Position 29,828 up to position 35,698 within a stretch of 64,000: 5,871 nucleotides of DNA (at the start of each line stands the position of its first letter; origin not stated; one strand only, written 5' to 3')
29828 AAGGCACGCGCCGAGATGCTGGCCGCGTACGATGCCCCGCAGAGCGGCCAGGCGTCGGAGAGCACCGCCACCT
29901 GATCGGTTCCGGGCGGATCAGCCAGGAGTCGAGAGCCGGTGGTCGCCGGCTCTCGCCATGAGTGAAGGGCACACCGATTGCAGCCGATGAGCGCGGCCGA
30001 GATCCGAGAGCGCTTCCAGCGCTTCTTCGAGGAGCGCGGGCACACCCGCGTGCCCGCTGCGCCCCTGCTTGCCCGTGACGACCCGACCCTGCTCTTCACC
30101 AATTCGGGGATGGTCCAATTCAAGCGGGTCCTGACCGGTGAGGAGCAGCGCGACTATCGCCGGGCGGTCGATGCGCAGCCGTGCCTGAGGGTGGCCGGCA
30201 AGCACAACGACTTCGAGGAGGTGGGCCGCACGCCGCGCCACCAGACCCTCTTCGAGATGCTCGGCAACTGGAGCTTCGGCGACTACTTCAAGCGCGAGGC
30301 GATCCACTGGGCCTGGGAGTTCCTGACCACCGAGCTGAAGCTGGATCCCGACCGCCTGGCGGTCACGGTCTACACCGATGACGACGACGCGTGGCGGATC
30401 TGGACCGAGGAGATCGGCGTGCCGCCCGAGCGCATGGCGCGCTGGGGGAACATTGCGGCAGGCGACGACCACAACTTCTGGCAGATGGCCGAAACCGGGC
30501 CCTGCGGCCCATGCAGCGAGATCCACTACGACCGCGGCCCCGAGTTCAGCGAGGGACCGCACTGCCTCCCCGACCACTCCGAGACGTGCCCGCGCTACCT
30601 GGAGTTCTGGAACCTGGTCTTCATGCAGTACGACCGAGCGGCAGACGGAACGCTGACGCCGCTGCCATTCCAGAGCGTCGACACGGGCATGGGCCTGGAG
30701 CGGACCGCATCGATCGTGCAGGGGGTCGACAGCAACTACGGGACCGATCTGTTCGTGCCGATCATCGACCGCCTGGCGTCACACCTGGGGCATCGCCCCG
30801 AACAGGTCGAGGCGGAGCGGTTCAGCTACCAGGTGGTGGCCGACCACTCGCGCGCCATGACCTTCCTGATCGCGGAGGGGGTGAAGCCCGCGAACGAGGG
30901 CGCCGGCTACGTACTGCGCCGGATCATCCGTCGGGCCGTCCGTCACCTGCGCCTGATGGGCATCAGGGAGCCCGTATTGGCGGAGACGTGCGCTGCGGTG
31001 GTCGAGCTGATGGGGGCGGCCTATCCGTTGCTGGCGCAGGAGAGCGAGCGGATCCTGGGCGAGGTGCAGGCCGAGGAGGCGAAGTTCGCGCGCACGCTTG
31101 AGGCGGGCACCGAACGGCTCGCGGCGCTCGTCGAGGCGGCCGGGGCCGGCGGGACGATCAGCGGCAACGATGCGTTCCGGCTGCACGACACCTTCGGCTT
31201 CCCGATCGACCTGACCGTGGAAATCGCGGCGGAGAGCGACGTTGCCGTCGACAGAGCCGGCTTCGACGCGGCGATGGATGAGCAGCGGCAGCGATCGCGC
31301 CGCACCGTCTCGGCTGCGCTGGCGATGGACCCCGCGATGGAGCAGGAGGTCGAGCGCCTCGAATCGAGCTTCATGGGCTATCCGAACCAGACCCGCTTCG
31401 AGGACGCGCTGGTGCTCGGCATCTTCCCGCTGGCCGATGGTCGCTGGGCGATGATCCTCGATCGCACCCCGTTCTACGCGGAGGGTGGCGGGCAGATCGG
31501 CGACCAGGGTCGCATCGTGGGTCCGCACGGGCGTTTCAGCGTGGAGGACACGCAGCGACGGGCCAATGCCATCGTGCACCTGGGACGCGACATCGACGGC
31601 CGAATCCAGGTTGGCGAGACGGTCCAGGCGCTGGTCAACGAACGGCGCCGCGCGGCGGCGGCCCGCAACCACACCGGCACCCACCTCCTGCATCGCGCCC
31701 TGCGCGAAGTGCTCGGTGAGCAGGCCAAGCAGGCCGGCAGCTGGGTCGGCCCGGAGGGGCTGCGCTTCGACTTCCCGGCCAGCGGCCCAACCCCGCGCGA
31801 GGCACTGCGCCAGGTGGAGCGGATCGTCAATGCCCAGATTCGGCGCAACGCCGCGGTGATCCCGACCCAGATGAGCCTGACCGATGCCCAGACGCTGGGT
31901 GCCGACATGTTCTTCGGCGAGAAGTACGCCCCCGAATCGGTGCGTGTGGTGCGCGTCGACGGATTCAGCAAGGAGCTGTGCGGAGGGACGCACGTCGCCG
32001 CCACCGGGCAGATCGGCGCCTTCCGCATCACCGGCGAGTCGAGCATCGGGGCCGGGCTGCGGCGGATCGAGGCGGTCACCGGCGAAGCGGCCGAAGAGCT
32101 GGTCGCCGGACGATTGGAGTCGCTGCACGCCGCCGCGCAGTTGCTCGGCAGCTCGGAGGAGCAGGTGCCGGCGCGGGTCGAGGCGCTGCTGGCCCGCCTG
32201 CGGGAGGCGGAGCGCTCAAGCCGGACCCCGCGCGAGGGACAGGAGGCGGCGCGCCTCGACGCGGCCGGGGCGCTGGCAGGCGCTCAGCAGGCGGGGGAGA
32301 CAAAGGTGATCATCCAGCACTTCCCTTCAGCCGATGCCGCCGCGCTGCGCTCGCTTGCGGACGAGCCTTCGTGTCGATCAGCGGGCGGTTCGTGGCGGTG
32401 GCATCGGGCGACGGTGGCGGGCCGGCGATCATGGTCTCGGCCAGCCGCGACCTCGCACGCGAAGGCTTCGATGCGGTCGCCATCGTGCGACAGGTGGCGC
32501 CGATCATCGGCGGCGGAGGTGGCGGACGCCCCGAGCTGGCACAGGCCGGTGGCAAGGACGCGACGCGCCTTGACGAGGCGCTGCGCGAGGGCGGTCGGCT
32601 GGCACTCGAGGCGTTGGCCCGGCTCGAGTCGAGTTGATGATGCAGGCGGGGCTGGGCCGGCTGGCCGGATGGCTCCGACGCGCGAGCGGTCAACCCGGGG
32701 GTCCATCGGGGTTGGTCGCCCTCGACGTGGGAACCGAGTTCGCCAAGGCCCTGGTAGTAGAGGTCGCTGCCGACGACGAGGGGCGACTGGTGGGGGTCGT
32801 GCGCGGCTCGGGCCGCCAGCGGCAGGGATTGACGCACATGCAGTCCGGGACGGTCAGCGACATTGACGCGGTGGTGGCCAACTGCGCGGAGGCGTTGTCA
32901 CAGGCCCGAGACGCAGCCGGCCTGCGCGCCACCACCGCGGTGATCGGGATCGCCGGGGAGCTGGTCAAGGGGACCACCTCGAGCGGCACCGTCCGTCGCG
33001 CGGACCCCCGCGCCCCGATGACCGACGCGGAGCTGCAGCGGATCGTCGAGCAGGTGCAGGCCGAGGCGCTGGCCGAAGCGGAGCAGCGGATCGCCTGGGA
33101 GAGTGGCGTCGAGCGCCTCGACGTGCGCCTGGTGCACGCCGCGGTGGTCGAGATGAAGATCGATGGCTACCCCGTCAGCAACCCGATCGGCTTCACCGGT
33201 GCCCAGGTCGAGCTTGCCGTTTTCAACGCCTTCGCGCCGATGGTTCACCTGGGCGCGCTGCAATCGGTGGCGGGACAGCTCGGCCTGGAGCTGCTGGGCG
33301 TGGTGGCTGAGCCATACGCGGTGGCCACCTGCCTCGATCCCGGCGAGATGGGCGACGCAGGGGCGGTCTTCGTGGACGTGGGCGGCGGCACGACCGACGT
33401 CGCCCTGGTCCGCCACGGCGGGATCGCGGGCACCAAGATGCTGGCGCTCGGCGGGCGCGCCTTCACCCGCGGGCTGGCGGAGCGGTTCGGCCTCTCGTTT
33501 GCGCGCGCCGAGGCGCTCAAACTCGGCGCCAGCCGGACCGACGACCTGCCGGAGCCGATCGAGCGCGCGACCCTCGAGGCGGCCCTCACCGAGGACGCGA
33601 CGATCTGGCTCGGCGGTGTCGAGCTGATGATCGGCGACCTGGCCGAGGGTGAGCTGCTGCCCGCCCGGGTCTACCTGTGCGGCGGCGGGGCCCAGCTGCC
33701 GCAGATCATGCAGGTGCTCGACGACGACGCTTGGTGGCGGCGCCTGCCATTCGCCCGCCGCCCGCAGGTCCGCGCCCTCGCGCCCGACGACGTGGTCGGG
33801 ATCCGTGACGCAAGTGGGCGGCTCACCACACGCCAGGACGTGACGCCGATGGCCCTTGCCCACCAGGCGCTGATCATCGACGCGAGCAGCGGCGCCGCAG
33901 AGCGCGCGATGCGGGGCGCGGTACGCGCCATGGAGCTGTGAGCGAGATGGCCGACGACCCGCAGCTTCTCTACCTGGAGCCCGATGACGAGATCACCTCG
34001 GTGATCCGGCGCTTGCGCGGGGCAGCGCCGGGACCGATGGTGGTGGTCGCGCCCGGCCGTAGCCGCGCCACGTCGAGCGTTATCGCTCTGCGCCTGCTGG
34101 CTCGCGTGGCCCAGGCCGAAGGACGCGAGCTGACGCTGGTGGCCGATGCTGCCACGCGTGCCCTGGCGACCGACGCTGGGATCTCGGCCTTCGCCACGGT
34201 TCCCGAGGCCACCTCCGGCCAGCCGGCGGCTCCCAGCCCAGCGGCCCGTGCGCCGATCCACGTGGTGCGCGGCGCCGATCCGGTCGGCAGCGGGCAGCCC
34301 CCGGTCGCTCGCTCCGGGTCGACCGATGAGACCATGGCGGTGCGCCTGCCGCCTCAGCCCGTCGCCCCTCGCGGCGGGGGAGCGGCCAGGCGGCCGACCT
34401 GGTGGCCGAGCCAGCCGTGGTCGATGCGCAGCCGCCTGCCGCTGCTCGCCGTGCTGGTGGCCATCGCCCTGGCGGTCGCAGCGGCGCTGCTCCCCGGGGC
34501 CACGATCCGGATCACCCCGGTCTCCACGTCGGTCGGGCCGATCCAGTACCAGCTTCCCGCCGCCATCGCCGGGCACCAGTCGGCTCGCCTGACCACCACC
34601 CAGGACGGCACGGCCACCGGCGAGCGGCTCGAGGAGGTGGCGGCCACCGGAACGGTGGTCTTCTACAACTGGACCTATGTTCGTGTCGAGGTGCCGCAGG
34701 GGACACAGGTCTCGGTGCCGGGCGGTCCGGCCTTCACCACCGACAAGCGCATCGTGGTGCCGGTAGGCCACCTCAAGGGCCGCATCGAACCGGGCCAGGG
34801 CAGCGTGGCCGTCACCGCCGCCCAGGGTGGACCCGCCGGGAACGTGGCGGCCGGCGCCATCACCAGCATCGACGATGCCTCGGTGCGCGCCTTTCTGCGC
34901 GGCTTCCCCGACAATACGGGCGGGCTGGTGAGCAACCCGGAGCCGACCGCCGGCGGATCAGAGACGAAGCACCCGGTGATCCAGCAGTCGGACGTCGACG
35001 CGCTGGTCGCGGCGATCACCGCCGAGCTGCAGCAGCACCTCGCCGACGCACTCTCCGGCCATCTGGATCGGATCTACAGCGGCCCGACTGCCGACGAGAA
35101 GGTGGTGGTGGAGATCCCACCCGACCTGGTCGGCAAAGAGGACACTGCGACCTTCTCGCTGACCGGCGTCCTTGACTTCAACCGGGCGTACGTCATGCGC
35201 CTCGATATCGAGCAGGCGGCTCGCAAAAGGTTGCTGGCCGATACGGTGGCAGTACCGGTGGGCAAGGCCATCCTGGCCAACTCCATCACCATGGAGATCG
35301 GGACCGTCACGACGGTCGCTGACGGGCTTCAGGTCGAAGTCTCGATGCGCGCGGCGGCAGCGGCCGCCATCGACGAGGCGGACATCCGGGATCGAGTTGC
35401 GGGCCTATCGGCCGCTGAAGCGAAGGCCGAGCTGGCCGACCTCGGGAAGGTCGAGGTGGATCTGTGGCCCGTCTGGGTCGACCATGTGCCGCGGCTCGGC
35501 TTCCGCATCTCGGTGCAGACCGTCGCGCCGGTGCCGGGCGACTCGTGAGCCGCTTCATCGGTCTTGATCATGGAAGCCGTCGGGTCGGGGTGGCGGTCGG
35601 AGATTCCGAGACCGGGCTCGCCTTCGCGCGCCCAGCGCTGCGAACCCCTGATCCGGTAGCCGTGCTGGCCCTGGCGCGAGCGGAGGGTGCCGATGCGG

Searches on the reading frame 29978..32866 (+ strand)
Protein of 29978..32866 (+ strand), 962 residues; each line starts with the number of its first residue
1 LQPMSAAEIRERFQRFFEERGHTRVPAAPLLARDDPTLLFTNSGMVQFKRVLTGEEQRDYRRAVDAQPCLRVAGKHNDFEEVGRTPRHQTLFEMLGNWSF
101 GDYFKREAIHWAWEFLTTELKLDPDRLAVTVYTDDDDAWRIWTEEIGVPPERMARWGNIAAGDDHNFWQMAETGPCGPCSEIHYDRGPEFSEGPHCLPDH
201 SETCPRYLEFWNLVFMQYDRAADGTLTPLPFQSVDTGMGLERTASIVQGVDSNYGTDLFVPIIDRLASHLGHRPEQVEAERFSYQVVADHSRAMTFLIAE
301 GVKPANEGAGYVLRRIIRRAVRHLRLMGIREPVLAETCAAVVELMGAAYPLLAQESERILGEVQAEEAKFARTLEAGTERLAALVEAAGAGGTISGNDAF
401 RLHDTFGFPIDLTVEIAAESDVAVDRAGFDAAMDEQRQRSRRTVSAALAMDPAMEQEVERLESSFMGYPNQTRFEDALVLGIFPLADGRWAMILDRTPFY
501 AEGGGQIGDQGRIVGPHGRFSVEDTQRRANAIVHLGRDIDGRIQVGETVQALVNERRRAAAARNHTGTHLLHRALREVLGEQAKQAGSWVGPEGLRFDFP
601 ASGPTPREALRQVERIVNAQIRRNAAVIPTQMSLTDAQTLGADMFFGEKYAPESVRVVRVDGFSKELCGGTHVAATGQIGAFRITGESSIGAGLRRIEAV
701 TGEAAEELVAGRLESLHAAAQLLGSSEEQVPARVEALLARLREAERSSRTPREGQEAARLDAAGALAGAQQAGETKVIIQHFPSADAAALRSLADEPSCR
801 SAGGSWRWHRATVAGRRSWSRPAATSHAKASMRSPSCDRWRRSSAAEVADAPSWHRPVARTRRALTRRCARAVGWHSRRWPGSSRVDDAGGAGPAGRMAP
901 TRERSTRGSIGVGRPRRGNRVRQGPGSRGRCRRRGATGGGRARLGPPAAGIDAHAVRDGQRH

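Call 90: search_protein_families(library=pfam, proteins=[window:29978-32866:+], max_evalue=0.00001)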
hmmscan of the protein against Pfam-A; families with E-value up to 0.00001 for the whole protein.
window:29978-32866:+ (962 aa): 2 families
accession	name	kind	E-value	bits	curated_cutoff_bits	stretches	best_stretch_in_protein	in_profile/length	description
PF01411.24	tRNA-synt_2c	-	1.9e-190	634.5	30.3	1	8-556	1-551/552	tRNA synthetases class II (A)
PF07973.19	tRNA_SAD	-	2.2e-18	66.4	24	1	655-698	1-44/44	Threonyl and Alanyl tRNA synthetase second additional domain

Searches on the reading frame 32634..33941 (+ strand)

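Call 90: search_protein_families(library=pfam, proteins=[window:32634-33941:+], max_evalue=0.00001)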
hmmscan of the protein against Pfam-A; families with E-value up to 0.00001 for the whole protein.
window:32634-33941:+ (435 aa): 2 families
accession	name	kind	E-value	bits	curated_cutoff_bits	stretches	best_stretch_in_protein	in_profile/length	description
PF14450.12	FtsA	-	2.7e-12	47.6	31.8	1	245-364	1-101/127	Cell division protein FtsA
PF06723.19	MreB_Mbl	-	1.3e-06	28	27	0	205-278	108-181/327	MreB/Mbl protein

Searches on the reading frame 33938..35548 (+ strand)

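Call 90: search_protein_families(library=pfam, proteins=[window:33938-35548:+], max_evalue=0.00001)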
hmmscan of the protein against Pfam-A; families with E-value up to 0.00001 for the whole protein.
window:33938-35548:+ (536 aa): 1 family
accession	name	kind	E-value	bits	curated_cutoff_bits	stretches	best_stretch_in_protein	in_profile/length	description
PF04865.19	Baseplate_J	-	4.5e-06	26.6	21.1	1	229-314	16-91/255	Baseplate J-like protein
